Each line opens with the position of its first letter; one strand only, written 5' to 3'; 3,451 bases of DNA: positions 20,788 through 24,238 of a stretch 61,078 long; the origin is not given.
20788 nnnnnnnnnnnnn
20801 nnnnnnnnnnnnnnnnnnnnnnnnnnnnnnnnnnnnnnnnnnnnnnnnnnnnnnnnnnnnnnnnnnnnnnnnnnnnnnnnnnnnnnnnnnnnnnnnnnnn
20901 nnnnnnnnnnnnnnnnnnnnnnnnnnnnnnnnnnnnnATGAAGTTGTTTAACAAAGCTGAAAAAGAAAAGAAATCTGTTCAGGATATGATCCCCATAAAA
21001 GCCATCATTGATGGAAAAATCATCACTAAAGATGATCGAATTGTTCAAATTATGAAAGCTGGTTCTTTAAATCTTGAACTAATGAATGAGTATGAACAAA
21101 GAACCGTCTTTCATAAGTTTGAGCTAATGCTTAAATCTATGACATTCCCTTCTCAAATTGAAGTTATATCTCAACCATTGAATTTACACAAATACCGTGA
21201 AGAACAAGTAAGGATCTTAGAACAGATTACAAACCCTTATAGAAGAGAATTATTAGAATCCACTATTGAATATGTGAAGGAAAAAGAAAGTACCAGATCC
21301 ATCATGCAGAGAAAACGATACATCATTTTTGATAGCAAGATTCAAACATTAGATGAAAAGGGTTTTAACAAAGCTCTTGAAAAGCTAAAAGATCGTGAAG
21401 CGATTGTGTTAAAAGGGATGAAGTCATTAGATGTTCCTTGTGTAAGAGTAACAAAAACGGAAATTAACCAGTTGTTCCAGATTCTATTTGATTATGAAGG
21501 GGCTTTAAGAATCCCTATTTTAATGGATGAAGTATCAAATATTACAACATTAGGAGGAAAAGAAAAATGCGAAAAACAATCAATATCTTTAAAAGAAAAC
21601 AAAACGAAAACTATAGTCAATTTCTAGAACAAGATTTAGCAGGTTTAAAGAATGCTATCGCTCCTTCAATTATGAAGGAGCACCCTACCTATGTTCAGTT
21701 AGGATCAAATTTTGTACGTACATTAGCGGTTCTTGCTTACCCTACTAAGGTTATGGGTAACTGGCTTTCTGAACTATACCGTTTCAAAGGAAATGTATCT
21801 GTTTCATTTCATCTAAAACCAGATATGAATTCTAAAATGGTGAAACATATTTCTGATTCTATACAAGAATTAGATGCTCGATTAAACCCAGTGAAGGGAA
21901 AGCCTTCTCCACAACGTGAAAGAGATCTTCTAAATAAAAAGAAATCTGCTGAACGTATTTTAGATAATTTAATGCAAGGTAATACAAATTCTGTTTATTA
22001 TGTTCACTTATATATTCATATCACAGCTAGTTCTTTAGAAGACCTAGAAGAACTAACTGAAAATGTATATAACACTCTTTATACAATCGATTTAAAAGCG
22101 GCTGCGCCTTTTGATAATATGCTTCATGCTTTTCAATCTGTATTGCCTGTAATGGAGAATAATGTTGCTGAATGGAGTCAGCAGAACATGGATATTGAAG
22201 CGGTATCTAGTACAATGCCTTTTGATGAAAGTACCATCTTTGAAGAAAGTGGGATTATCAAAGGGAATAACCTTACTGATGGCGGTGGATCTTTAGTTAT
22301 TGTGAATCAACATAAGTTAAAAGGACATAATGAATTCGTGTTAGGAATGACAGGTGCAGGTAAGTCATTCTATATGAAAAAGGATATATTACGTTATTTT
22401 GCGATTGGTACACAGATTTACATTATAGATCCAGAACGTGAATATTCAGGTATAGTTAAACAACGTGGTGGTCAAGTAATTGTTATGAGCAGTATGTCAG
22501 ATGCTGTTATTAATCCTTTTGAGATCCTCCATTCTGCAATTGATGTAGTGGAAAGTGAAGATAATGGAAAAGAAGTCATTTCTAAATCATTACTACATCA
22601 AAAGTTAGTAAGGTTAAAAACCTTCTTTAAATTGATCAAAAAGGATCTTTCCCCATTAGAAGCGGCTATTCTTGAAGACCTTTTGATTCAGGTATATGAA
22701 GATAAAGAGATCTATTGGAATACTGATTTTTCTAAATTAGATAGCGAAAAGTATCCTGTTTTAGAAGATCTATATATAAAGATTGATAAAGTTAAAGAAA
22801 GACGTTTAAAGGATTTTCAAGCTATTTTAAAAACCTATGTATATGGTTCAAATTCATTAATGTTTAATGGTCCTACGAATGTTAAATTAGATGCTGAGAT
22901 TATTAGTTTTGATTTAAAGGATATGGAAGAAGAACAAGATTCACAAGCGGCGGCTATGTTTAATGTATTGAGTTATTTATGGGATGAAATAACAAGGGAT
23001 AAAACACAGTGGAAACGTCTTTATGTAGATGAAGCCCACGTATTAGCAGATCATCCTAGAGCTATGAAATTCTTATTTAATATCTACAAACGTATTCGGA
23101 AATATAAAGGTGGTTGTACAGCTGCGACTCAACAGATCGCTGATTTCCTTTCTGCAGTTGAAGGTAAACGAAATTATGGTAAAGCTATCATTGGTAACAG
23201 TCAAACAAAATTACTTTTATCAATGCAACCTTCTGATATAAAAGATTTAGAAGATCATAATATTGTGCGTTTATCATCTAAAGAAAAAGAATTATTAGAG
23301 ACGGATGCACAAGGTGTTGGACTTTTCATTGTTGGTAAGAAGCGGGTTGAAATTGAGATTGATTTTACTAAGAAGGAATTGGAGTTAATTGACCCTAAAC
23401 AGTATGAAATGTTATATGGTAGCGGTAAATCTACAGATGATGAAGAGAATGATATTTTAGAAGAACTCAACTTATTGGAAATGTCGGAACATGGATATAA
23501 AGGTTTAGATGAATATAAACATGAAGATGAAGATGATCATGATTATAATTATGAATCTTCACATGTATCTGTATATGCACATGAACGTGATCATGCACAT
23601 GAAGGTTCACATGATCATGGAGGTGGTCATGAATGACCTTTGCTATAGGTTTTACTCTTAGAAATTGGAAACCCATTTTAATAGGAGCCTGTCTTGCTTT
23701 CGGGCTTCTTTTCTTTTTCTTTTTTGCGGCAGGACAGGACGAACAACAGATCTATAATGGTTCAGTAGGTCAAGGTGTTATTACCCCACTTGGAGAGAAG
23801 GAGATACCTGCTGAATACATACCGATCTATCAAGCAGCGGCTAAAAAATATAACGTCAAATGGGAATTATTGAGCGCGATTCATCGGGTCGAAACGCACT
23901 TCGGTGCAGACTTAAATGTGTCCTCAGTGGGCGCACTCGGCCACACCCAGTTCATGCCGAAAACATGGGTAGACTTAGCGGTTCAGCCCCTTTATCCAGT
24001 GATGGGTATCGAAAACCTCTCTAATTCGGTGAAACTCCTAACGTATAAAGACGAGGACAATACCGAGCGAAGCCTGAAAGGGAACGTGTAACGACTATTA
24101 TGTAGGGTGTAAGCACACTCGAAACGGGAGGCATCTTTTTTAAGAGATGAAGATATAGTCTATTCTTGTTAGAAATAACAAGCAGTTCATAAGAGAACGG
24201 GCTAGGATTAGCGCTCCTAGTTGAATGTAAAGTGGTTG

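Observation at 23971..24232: ORF-less td-like group I intron splits the T4SS cell-wall hydrolase (lytic transglycosylase + NlpC/P60) gene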

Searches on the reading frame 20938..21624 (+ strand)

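Call 64: search_protein_families(library=ncbifam, proteins=[window:20938-21624:+], max_evalue=0.01)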
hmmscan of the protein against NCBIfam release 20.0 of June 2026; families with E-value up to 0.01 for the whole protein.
window:20938-21624:+ (229 aa): 2 families
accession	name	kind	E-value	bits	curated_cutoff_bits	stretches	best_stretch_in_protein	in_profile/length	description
NF041427.1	TrsD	subfamily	3.3e-18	66.2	200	1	6-186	7-201/201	TrsD/TraD family conjugative transfer protein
TIGR00929.1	VirB4_CagE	subfamily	0.00098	17.4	643.1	1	9-154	3-140/792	VirB4 family type IV secretion/conjugal transfer ATPase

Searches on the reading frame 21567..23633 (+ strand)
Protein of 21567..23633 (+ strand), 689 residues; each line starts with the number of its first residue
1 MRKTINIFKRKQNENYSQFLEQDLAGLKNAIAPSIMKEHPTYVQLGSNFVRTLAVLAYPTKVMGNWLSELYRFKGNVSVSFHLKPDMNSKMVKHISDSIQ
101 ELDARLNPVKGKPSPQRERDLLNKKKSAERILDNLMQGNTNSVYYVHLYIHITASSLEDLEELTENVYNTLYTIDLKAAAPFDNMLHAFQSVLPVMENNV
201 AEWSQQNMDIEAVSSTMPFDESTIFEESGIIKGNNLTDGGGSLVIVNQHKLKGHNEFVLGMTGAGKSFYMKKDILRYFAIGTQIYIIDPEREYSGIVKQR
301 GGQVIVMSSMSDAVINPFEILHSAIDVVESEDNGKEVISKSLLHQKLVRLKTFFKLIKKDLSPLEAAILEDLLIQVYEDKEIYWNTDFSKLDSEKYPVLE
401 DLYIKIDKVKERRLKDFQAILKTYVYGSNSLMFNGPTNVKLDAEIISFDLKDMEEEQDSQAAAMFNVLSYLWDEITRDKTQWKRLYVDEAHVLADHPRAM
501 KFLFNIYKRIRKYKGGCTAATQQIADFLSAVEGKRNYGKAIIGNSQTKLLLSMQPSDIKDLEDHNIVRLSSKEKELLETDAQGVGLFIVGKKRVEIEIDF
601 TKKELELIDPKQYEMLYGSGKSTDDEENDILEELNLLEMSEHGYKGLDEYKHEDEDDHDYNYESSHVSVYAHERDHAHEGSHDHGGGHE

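Call 15: find_encoding_contigs(protein=window:21567-23633:+, flank=3000, max_places=4)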
Protein window:21567-23633:+ (689 aa): 4 contigs read that carry it; 2 places shown.
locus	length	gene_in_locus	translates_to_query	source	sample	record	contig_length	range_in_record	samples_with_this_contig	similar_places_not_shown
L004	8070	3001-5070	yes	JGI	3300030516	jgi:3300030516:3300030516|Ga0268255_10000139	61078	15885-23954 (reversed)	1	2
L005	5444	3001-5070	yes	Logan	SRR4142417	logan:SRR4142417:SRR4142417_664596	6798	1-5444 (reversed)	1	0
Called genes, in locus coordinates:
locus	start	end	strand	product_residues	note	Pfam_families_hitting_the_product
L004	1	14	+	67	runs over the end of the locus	-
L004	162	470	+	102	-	-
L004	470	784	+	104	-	-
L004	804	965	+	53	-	-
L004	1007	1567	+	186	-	PF03734:YkuD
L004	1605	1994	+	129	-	-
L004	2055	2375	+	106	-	-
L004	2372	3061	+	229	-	PF26593:TraC-like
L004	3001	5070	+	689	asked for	PF12846:AAA_10 (faint), PF01935:DUF87 (weak), PF19044:P-loop_TraG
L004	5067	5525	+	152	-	PF13406:SLT_2 (faint), PF01464:SLT (weak)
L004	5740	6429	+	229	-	PF13406:SLT_2, PF00877:NLPC_P60, PF22262:DUF6950 (weak)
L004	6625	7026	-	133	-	PF04492:Phage_rep_O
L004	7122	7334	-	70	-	-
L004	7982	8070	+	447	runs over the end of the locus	PF06970:RepA_N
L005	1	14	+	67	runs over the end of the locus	-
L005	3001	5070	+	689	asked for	PF12846:AAA_10 (faint), PF01935:DUF87 (weak), PF19044:P-loop_TraG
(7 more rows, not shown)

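Call 27: search_protein_families(library=pfam, proteins=[window:21567-23633:+])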
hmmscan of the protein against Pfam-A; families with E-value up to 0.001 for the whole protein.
window:21567-23633:+ (689 aa): 3 families
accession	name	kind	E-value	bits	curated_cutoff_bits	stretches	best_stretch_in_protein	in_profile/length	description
PF19044.6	P-loop_TraG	-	1.6e-18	67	25.8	1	251-577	27-342/413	TraG P-loop domain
PF12846.13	AAA_10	-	1.8e-06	27.7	27.5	0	254-294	22-62/362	AAA-like domain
PF01935.23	DUF87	-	5.3e-06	27.1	23.2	1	258-454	28-205/220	Helicase HerA, central domain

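Call 64: search_protein_families(library=ncbifam, proteins=[window:21567-23633:+], max_evalue=0.01)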
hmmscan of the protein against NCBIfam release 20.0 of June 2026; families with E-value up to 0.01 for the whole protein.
window:21567-23633:+ (689 aa): 9 families
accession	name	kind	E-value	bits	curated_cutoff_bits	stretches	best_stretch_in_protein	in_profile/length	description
NF045975.1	VirB4_plasma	equivalog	1.6e-91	307.4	590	1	8-608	276-893/894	Mbov_0397 family ICE element conjugal transfer ATPase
NF045971.1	conju_CD1110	equivalog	2.3e-82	277.5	325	1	15-603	176-741/752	VirB4-like conjugal transfer ATPase, CD1110 family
TIGR02746.1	TraC-F-type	equivalog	4.2e-40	137.4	567.05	1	62-578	240-734/800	type IV secretion system protein TraC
TIGR00929.1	VirB4_CagE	subfamily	6.5e-23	80.9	643.1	1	44-581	236-728/792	VirB4 family type IV secretion/conjugal transfer ATPase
TIGR03783.1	Bac_Flav_CT_G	subfamily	8.5e-14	50.4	261.55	1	253-575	438-755/829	TraG family conjugative transposon ATPase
NF010278.0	PRK13721.1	subfamily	3.2e-11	41.9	1177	1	412-576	617-784/874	type IV secretion system protein TraC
TIGR03744.1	traC_PFL_4706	equivalog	1.6e-08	32.9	520.6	1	407-579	654-821/892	conjugative transfer ATPase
NF010447.0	PRK13873.1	equivalog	1.7e-07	29.6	1020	1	430-552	581-703/815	conjugal transfer protein TrbE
TIGR03743.1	SXT_TraD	subfamily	0.0022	16.5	366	0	230-290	150-212/636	conjugative transfer system coupling protein TraD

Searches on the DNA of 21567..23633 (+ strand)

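Call 20: search_rna_families(sources=[L005, L006, L007, L008, L009, L010, L011, L012, L013], threshold=gathering, show_alignments=0)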
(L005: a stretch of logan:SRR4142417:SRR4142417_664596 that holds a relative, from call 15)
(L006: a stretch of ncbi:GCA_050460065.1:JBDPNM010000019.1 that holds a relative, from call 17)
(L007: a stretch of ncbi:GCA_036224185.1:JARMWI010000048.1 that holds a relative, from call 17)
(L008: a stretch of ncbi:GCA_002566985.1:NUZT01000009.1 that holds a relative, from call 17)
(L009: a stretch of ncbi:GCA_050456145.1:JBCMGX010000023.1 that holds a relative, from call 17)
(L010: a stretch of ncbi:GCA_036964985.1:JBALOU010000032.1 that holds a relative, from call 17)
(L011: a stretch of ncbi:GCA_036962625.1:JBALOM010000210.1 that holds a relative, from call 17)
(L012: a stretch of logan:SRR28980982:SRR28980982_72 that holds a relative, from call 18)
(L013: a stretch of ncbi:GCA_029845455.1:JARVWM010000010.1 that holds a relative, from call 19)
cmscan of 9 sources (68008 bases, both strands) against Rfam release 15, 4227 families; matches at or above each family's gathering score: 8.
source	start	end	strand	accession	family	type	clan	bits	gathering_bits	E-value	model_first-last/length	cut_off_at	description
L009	4389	4607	+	RF00028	Intron_gpI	Intron;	-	85.4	50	2.6e-20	1-253/253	no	Group I catalytic intron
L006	4389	4607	+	RF00028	Intron_gpI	Intron;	-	82.4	50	2.1e-19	1-253/253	no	Group I catalytic intron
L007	4389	4607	+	RF00028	Intron_gpI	Intron;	-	82.4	50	2.1e-19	1-253/253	no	Group I catalytic intron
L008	4389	4607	+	RF00028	Intron_gpI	Intron;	-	82.4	50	2.1e-19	1-253/253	no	Group I catalytic intron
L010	4389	4607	+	RF00028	Intron_gpI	Intron;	-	82.4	50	2.1e-19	1-253/253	no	Group I catalytic intron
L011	3449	3667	+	RF00028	Intron_gpI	Intron;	-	82.4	50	2.1e-19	1-253/253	no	Group I catalytic intron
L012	4326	4550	+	RF00028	Intron_gpI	Intron;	-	82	50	2.8e-19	1-253/253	no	Group I catalytic intron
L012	5395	5465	+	RF01691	Bacillus-plasmid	Gene; sRNA;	-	41.3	31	1e-05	1-61/61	no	Bacillus-plasmid RNA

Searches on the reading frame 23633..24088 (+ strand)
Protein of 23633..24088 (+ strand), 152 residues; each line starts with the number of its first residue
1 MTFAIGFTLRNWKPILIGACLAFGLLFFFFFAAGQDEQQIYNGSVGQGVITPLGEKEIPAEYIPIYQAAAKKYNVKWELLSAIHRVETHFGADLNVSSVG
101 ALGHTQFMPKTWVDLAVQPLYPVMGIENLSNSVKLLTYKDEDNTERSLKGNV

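Call 14: find_homologous_proteins(query=window:23633-24088:+)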
Query window:23633-24088:+ (152 aa): 14 proteins with E <= 0.001 among 48 candidates.
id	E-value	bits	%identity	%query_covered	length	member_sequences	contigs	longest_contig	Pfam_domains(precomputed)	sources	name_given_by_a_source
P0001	2.6e-94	331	97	100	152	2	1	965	PF13406.12,PF01464.26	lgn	-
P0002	3.8e-52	194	76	77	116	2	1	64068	PF13406.12,PF01464.26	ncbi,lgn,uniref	ncbi:transglycosylase SLT domain-containing protein [Priestia megaterium]|uniref:transglycosylase SL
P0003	5.7e-48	181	76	72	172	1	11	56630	PF13406.12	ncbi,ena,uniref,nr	ncbi:hypothetical protein [Priestia megaterium]|uniref:hypothetical protein n=1 Tax=Priestia megater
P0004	5.7e-48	181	76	72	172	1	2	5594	PF13406.12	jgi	-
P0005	6.3e-48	181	76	72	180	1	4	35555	PF13406.12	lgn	-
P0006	6.4e-48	181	76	72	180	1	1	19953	PF13406.12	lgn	-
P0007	6.5e-48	181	76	72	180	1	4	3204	PF13406.12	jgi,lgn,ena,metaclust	metaclust:\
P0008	8.5e-48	180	76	72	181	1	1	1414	PF13406.12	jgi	jgi:peptidoglycan DL-endopeptidase CwlO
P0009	9.0e-48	180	67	82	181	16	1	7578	PF13406.12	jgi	-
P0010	2.9e-47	178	75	72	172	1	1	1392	PF13406.12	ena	-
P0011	2.3e-26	111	69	49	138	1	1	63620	PF13406.12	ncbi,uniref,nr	ncbi:hypothetical protein [Priestia megaterium]|uniref:hypothetical protein n=1 Tax=Priestia megater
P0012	1.3e-14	72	56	46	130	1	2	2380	-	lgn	-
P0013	1.2e-11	63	54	41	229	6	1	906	PF13406.12,PF01464.26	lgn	-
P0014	8.7e-7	47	51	36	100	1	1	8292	-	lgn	-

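Call 17: find_encoding_contigs(protein=P0003, flank=4000, max_places=6)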
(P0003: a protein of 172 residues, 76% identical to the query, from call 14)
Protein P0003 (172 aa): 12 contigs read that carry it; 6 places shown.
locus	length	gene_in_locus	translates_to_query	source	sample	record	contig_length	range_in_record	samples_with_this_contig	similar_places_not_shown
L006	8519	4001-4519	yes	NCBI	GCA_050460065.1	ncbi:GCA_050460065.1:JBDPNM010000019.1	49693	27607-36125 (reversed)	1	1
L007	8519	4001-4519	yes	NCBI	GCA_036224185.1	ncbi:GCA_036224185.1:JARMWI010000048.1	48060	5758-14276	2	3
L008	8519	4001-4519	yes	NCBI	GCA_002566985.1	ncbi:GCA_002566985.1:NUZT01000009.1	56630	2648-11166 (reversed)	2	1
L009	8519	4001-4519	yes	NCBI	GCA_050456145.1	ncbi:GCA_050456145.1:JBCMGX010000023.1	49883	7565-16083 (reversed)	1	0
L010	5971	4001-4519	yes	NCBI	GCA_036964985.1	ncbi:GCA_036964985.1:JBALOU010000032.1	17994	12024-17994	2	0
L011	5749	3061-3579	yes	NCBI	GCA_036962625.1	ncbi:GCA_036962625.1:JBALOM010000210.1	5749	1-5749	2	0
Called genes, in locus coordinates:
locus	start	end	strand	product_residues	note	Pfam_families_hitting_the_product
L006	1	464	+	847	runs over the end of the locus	PF11130:TraC_F_IV (weak), PF12846:AAA_10, PF19044:P-loop_TraG (faint)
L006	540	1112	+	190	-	-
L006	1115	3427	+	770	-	PF04610:TrbL (weak)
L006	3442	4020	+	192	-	-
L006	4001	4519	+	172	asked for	PF13406:SLT_2 (faint)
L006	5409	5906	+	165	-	-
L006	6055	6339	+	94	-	PF04014:MazE_antitoxin, PF18277:AbrB_C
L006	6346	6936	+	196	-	PF19503:DUF6037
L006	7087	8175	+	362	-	-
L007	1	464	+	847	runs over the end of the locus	PF11130:TraC_F_IV (weak), PF12846:AAA_10, PF19044:P-loop_TraG (faint)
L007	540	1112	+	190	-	-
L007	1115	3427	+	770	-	PF04610:TrbL (weak)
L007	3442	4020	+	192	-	-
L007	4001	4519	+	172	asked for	PF13406:SLT_2 (faint)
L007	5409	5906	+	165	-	-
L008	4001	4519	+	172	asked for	PF13406:SLT_2 (faint)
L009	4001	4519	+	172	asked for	PF13406:SLT_2 (faint)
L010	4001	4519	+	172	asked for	PF13406:SLT_2 (faint)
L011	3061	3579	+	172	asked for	PF13406:SLT_2 (faint)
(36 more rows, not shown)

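Call 18: find_encoding_contigs(protein=P0002, flank=4000, max_places=3)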
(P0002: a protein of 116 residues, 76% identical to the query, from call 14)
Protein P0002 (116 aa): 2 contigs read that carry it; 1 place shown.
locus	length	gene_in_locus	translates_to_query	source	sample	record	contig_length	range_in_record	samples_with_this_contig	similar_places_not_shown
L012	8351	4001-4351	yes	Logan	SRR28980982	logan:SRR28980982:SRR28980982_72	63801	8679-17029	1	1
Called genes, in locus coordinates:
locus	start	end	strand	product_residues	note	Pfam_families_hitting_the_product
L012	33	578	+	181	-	PF03734:YkuD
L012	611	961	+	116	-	-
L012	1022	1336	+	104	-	-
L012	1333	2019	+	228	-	PF26593:TraC-like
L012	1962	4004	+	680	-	PF01935:DUF87, PF12846:AAA_10 (faint), PF19044:P-loop_TraG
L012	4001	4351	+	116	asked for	PF13406:SLT_2 (faint), PF01464:SLT (weak)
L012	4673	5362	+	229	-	PF13406:SLT_2, PF05257:CHAP (faint), PF00877:NLPC_P60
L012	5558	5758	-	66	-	-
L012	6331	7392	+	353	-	PF13730:HTH_36 (faint)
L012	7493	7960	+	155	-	-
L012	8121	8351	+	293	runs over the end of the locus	PF01656:CbiA, PF09140:MipZ (faint), PF10609:ParA (weak), PF13614:AAA_31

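Call 19: find_encoding_contigs(protein=P0011, flank=4000, max_places=3)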
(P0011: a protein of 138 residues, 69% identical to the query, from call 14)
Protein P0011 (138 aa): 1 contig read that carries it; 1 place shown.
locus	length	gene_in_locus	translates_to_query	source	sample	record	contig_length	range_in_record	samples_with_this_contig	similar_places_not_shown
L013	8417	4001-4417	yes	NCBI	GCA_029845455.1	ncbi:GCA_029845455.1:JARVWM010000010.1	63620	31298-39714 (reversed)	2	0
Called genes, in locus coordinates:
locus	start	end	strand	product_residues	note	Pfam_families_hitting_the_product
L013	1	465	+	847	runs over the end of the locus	PF12846:AAA_10, PF19044:P-loop_TraG (faint)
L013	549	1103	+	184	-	-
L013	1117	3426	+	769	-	-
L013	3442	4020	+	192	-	-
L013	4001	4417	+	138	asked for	PF13406:SLT_2 (faint)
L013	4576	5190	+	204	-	PF03161:LAGLIDADG_2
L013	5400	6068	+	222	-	PF00877:NLPC_P60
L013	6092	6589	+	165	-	-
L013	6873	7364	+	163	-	PF12867:DinB_2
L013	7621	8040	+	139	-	-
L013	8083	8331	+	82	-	-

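Call 27: search_protein_families(library=pfam, proteins=[L013:4576-5187:+])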
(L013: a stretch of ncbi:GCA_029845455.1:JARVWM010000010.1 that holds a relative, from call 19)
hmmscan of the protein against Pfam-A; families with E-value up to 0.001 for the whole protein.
L013:4576-5187:+ (204 aa): 1 family
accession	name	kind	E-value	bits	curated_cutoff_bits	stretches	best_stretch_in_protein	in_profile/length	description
PF03161.18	LAGLIDADG_2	-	1.5e-29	103.6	25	1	14-174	7-168/168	LAGLIDADG DNA endonuclease family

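Call 73: find_homologous_proteins(query=L013:4576-5187:+)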
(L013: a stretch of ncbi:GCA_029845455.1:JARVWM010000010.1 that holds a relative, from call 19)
Query L013:4576-5187:+ (204 aa): 2320 proteins with E <= 0.001 among 2417 candidates; the best 120 are listed.
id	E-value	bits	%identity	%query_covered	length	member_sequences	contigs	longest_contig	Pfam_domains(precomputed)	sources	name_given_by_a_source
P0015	3.6e-133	460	100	100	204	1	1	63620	PF03161.19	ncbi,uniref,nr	ncbi:hypothetical protein [Priestia megaterium]|uniref:hypothetical protein n=1 Tax=Priestia megater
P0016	3.9e-86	306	68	96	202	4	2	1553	PF03161.19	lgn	-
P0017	2.4e-84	300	71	96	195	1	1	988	PF03161.19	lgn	-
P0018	2.6e-84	300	68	95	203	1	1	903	PF03161.19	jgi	jgi:hypothetical protein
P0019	2.6e-83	297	70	95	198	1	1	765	PF03161.19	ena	-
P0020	1.9e-80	288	66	95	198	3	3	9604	PF03161.19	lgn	-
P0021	3.4e-80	287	68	97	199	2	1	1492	PF03161.19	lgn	-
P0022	4.4e-80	286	67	96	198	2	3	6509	PF03161.19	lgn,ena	-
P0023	7.0e-78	279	64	95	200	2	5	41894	PF03161.19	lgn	-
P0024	2.1e-77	278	65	96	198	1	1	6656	PF03161.19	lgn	-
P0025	1.5e-76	275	62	95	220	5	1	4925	PF03161.19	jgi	jgi:hypothetical protein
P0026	7.7e-76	272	64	96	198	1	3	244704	PF03161.19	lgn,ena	-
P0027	1.4e-74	268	62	95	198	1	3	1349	PF03161.19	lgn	-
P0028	3.5e-73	264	63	95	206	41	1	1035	PF03161.19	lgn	-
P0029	7.0e-73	263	64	95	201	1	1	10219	PF03161.19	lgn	-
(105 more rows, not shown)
